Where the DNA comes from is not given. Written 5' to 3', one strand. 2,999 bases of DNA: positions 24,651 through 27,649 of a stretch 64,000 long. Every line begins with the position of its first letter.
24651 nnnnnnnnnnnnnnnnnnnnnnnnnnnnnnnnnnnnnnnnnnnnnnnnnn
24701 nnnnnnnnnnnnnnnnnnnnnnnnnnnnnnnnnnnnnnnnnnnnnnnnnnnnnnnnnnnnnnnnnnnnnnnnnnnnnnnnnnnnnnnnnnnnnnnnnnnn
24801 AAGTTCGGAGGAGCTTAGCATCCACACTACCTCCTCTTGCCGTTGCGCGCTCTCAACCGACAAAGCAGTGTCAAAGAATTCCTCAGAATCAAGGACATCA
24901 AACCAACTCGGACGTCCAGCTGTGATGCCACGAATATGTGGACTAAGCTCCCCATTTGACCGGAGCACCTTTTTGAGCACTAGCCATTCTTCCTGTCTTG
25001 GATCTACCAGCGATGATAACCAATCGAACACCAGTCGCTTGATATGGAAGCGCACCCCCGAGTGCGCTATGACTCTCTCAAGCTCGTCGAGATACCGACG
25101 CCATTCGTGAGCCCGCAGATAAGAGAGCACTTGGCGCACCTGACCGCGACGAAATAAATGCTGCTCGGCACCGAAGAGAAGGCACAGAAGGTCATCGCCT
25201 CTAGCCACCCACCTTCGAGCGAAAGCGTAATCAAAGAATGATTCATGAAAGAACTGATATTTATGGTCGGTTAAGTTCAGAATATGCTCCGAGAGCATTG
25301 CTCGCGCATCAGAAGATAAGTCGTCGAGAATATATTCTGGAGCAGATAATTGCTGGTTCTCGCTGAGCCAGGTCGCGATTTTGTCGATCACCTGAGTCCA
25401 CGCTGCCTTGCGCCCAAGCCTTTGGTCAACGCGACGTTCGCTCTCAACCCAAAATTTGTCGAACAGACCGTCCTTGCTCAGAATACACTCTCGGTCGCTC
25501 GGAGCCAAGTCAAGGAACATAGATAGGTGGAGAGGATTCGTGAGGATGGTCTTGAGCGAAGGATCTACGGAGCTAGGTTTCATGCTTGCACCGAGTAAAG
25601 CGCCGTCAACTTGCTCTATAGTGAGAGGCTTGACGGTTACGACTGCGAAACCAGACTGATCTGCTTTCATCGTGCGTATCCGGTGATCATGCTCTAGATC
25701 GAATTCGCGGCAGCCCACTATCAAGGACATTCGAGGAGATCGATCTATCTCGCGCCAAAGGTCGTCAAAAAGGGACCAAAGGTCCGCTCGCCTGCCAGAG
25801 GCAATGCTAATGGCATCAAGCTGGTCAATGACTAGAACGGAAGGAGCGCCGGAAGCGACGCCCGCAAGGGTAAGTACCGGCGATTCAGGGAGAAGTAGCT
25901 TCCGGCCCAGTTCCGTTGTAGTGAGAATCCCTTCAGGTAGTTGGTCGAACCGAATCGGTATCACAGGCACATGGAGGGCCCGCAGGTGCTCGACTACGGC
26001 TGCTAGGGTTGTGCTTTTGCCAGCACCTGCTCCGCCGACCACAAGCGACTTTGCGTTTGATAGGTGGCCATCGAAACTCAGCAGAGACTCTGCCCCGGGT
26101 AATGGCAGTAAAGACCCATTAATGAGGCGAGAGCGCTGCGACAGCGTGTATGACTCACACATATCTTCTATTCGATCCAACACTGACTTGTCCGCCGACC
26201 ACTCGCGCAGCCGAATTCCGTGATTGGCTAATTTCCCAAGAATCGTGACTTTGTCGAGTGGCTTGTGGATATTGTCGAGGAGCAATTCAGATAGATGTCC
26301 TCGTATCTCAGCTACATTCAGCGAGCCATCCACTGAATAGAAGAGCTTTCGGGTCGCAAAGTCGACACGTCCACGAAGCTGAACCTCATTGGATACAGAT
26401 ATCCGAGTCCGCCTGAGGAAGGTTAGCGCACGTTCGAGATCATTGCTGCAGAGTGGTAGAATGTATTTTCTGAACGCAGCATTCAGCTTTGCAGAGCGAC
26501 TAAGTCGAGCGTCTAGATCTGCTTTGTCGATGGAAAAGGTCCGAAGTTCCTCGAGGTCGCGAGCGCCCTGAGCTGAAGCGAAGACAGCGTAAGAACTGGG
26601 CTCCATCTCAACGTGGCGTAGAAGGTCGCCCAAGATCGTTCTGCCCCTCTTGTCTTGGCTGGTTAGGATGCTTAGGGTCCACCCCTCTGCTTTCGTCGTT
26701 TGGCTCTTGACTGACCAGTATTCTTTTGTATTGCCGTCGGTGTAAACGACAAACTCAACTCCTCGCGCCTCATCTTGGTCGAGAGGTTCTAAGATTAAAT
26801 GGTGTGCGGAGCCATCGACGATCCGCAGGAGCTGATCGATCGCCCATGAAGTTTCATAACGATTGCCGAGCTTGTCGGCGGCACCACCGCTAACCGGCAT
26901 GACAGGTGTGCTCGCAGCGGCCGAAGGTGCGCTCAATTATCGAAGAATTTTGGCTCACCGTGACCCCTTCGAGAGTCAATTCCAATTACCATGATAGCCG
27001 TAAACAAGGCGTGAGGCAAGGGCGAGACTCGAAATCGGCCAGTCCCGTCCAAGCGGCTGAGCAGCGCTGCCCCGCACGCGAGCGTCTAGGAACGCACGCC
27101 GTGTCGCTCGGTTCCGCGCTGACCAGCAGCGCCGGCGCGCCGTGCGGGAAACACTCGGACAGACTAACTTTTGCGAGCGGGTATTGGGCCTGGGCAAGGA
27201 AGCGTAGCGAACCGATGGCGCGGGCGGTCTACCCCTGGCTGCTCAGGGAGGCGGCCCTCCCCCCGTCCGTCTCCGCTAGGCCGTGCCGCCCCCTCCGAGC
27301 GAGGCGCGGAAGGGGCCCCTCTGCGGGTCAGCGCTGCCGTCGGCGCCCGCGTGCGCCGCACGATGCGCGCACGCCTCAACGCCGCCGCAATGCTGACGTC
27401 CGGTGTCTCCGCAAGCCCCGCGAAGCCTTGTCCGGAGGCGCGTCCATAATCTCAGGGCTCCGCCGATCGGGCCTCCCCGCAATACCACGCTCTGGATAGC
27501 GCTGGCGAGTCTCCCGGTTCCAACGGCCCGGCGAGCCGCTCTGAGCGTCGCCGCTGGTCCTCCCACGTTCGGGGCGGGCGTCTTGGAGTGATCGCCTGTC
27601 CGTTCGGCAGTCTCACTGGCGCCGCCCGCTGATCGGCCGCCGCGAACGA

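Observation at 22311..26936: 1541-aa single-gene STAND system: Cap4/DUF4297-like nuclease + NACHT-like NTPase + long HEAT/ARM-repeat sensor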

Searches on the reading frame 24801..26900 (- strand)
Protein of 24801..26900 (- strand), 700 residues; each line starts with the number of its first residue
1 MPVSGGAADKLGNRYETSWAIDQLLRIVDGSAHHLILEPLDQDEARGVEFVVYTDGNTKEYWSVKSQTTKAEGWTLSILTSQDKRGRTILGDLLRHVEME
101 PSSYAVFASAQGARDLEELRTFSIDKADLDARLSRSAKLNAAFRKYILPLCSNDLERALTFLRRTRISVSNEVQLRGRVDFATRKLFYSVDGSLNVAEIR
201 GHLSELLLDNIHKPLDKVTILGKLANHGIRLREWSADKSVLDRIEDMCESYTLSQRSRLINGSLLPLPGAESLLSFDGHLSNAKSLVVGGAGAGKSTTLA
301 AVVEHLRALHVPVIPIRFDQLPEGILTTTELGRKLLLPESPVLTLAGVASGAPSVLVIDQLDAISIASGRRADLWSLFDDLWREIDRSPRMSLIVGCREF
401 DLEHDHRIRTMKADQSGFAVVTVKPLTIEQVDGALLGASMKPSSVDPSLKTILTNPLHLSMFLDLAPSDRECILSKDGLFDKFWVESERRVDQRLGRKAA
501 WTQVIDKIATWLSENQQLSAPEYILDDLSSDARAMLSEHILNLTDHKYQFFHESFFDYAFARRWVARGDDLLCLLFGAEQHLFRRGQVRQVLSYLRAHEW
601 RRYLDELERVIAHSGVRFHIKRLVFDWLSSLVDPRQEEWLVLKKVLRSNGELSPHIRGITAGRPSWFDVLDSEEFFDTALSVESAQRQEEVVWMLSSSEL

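Call 39: predict_structure(alignment_id=A2)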
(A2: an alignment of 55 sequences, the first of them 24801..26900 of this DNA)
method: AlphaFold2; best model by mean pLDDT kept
length: 700 residues; sequences in the alignment: 55
mean_pLDDT: 90.1   pTM: 0.81
mean pLDDT of the five models: 90.1, 88.9, 88.4, 88.0, 86.6
residues with pLDDT >= 90: 482; 70-90: 200; 50-70: 7; < 50: 11
segments of 3 or more residues with pLDDT < 50: 1-11
pLDDT, mean of each block of 10 residues (from residue 1): 37 81 95 92 88 91 80 86 90 94 94 91 90 94 95 95 93 90 92 89 93 94 95 89 94 84 88 88 93 90 94 93 87 93 93 94 81 90 90 94 89 87 94 93 90 93 90 88 94 96 95 87 94 93 87 90 93 86 85 94 96 92 92 93 92 91 91 92 88 82
secondary structure, 60 per line:
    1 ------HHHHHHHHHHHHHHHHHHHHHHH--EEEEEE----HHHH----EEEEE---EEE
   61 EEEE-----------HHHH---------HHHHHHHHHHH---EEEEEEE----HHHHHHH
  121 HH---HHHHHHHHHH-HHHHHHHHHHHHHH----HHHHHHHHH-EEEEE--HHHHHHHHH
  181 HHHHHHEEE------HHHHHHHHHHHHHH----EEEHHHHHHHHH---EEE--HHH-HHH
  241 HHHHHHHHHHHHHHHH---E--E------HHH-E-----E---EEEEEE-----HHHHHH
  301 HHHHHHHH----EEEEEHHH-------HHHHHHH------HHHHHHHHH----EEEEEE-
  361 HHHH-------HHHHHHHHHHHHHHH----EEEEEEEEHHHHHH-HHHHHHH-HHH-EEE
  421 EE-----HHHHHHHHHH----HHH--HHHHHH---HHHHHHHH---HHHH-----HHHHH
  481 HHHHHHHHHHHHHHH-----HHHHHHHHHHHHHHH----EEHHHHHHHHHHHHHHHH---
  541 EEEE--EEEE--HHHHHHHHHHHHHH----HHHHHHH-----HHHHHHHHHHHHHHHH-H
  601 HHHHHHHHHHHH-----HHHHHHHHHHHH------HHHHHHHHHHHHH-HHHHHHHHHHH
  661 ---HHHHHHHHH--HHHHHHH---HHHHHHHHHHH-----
elements in order (helices of 4 or more, strands of 3 or more residues): H7-29 E32-37 H42-45 E50-54 E58-64 H76-79 H89-99 E103-109 H114-122 H126-135 H137-150 H155-163 E165-169 H172-186 E187-189 H196-209 E214-216 H217-225 E229-231 H238-256 E284-289 H295-308 E313-317 H328-334 H341-349 E354-359 H361-364 H372-386 E391-398 H399-404 H406-412 E418-422 H428-437 H447-452 H456-463 H467-470 H476-495 H501-515 H522-537 E541-544 E547-550 H553-566 H571-577 H583-598 H600-612 H618-629 H636-648 H650-660 H664-672 H675-681 H685-695

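Call 43: fold_search(model_id=the predicted structure, library=pdb)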
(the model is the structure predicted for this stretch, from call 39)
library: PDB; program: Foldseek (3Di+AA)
matches with E <= 10: 1266; with E <= 0.001: 150
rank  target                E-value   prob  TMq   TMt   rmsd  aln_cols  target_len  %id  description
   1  8dgf_B                2.1e-10  1.00  0.27  0.14  24.5       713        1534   12  Avs4 bound to phage PhiV-1 portal (released 2022-08-03)
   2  8dgc_B                3.7e-10  1.00  0.24  0.11  21.1       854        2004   12  Avs3 bound to phage PhiV-1 terminase (released 2022-08-03)
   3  8dgf_A                5.4e-10  1.00  0.23  0.12  25.2       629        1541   12  Avs4 bound to phage PhiV-1 portal (released 2022-08-03)
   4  7alv                  7.8e-09  1.00  0.39  0.54  10.1       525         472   13  Crystal Structure of NLRP3 NACHT domain in complex with a potent inhibitor (released 2021-10-20)
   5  9dh3_A                2.5e-08  1.00  0.38  0.24  19.6       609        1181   13  Cryo-EM structure of NLRP3 complex with Compound C (released 2024-12-25)
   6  8zem                  3.2e-08  1.00  0.39  0.54   7.7       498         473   14  Crystal Structure of NLRP3 NACHT domain in complex with NP3-1 (released 2024-10-02)
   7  5irm_C                3.2e-08  1.00  0.40  0.37   8.1       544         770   14  Crystal structure of rabbit NOD2 in an ADP-bound state (Crystal form2) (released 2016-06-29)
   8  9xrl_7                3.3e-08  1.00  0.32  0.25  10.3       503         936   14  Structure of mouse cytoplasmic lattice (CPL) repeating unit (released 2026-03-18)
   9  4kxf_L                4.0e-08  1.00  0.32  0.26  11.8       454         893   17  Crystal structure of NLRC4 reveals its autoinhibition mechanism (released 2013-07-24)
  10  8etr                  4.2e-08  1.00  0.37  0.52   8.0       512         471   13  CryoEM Structure of NLRP3 NACHT domain in complex with G2394 (released 2022-11-02)
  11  8swk_A                5.1e-08  1.00  0.38  0.33   7.8       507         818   15  Cryo-EM structure of NLRP3 closed hexamer (released 2024-02-14)
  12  8ri2                  5.1e-08  1.00  0.37  0.51   9.1       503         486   13  Crystal structure of NLRP3 in complex with inhibitor NP3-562 (released 2024-01-17)
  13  9xrl_2                5.1e-08  1.00  0.33  0.26   9.7       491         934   14  Structure of mouse cytoplasmic lattice (CPL) repeating unit (released 2026-03-18)
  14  9xrl_0                6.1e-08  1.00  0.33  0.26  10.1       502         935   15  Structure of mouse cytoplasmic lattice (CPL) repeating unit (released 2026-03-18)
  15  5irm_A                6.4e-08  1.00  0.39  0.36   8.1       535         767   16  Crystal structure of rabbit NOD2 in an ADP-bound state (Crystal form2) (released 2016-06-29)
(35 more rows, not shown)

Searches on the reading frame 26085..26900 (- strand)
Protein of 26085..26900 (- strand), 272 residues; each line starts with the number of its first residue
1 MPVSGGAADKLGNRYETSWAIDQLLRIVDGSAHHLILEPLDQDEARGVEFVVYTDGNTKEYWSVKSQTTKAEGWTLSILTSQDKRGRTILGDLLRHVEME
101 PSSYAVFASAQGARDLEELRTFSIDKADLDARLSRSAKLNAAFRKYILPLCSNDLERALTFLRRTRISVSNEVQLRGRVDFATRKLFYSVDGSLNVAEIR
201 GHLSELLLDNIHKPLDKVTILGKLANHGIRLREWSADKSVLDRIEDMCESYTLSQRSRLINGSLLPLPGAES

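Call 47: search_solved_structures(query=A4, max_evalue=10, show_alignments=4)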
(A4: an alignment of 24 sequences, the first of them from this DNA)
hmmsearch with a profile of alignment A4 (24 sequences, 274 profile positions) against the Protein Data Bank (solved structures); distinct sequences matched with E-value up to 10: 3.
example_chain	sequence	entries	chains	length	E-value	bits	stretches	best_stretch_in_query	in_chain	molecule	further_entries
9n00_A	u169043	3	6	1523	0.00032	23.5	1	55-197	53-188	AAA family ATPase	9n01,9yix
9tau_A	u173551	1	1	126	0.24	14.1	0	130-183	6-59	De novo photoenzyme variant ABLE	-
7mwr_B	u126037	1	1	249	2.2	10.9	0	150-214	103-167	LHD101B4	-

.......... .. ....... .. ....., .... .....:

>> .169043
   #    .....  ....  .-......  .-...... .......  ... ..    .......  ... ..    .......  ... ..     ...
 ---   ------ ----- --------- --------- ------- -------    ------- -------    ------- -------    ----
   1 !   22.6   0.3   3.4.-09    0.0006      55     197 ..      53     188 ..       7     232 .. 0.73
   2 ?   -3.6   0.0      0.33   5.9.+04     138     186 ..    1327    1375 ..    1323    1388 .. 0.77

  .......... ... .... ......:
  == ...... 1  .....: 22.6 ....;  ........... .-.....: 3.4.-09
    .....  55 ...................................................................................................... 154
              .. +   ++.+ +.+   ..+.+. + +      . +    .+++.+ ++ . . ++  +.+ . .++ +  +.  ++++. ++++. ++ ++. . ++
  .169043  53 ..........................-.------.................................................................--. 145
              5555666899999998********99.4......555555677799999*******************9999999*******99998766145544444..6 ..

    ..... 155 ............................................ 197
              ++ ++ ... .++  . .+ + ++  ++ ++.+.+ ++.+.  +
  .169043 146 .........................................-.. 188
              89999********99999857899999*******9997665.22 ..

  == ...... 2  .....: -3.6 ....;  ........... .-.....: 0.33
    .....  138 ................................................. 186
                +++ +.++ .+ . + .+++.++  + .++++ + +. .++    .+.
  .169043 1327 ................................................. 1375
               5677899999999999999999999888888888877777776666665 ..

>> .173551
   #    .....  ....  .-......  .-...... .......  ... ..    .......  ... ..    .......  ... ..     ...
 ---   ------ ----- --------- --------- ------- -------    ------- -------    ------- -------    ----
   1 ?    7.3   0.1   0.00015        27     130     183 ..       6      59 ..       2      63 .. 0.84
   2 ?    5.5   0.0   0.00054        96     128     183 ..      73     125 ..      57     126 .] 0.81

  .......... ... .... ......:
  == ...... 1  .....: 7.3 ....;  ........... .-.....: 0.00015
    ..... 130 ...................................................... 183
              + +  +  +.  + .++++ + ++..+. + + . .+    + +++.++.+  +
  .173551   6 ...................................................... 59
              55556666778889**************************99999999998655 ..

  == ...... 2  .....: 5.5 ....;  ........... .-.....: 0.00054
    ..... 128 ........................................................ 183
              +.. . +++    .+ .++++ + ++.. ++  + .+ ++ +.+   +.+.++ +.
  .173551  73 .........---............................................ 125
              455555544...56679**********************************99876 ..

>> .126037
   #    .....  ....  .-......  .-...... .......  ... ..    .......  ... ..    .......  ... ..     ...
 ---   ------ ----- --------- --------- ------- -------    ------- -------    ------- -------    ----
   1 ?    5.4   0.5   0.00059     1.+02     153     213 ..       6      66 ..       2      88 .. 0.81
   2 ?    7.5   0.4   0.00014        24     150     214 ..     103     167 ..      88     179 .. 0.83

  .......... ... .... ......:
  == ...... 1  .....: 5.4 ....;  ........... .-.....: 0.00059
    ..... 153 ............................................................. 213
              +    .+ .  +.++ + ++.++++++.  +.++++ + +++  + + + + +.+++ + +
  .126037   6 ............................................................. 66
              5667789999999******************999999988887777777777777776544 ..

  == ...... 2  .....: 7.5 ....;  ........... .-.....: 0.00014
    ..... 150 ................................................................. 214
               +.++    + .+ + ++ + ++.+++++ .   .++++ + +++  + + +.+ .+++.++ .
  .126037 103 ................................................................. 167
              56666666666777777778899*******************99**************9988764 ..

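Call 48: search_protein_families(library=pfam, alignment_id=A4, max_evalue=10)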
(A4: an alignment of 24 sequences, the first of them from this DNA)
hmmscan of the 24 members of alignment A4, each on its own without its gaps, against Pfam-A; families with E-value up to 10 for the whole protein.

A. member 1, seq(272 aa): 1 family
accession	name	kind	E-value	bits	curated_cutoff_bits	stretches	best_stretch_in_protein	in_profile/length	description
PF14130.12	Cap4_nuclease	-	0.032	14.9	26.2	1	4-103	1-94/200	Cap4, dsDNA endonuclease domain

B. families by the number of members that match (of 24 scanned): 14 families
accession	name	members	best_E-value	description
PF14130.12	Cap4_nuclease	7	1.1e-05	Cap4, dsDNA endonuclease domain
PF04012.17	PspA_IM30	1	0.053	PspA/IM30 family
PF06389.16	Filo_VP24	1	0.067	Filovirus membrane-associated protein VP24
PF20991.3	CBP66_1st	1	0.067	Nuclear cap binding complex subunit CBP66 N-terminal domain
PF06757.18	Ins_allergen_rp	1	0.085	Insect allergen related repeat, nitrile-specifier detoxification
PF21656.2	DUF6859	1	0.092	Domain of unknown function (DUF6859)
PF23669.1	WH_MCM2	1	0.11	DNA replication licensing factor MCM2-like, winged-helix domain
PF24470.1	Thiored_Isochorism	1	0.12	Isochorismatase, thioredoxin-like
PF02820.24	MBT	1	0.17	mbt repeat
PF18456.6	CmlA_N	1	0.22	Diiron non-heme beta-hydroxylase N-terminal domain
PF13592.12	HTH_33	1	0.24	Winged helix-turn helix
PF08825.15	E2_bind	1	0.26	E2 binding domain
PF15437.11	PGBA_C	1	0.28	Plasminogen-binding protein pgbA C-terminal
PF19916.4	VMAP-M0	1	1.1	vWA-MoxR associated protein middle region 0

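Call 68: find_homologous_proteins(query=A4, max_evalue=0.001)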
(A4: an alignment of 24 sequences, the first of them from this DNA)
Query A4 (24 sequences) (272 aa, profile of the alignment): 33 proteins with E <= 0.001 among 8000 candidates.
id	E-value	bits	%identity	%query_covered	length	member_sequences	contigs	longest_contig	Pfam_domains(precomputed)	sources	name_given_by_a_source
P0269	1.0e-102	361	60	100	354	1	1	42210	-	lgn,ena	-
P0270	7.4e-98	345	59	99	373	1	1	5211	-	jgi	jgi:hypothetical protein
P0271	2.8e-93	330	46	99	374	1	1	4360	PF13191.13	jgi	-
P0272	2.0e-85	305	55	92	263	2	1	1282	-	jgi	-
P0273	1.8e-75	272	27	100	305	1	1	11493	-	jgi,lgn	jgi:hypothetical protein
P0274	2.0e-74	269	30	98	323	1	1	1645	-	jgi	jgi:hypothetical protein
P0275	1.9e-72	262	30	98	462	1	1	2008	-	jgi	jgi:hypothetical protein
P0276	4.9e-69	251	29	92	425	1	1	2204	-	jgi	jgi:hypothetical protein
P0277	1.4e-65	240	65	68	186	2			-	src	-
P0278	1.6e-65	239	29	89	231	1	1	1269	-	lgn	-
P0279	2.2e-63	232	25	98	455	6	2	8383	PF20703.4,PF25199.2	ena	-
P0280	1.7e-61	226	31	84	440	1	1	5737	-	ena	-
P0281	3.3e-57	212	63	53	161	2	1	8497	-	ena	-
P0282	1.0e-55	207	25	85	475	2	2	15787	PF24883.3,PF13191.13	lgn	-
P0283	3.8e-55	205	64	51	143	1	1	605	-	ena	-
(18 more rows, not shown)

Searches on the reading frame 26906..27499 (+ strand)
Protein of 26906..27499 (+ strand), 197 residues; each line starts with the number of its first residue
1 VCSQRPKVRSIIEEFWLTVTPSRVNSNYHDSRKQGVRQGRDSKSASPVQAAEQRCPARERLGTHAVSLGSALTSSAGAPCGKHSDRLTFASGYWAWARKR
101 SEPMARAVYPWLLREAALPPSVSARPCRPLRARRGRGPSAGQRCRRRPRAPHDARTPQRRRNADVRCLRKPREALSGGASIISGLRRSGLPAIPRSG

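Call 28: search_protein_families(library=pfam, proteins=[window:26906-27499:+], max_evalue=0.01)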
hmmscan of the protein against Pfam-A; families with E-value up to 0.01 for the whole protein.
window:26906-27499:+ (197 aa): 0 families

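Call 35: search_protein_families(library=padloc, proteins=[window:26906-27499:+], max_evalue=0.01)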
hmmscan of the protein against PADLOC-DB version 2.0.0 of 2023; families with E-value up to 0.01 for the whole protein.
window:26906-27499:+ (197 aa): 0 families
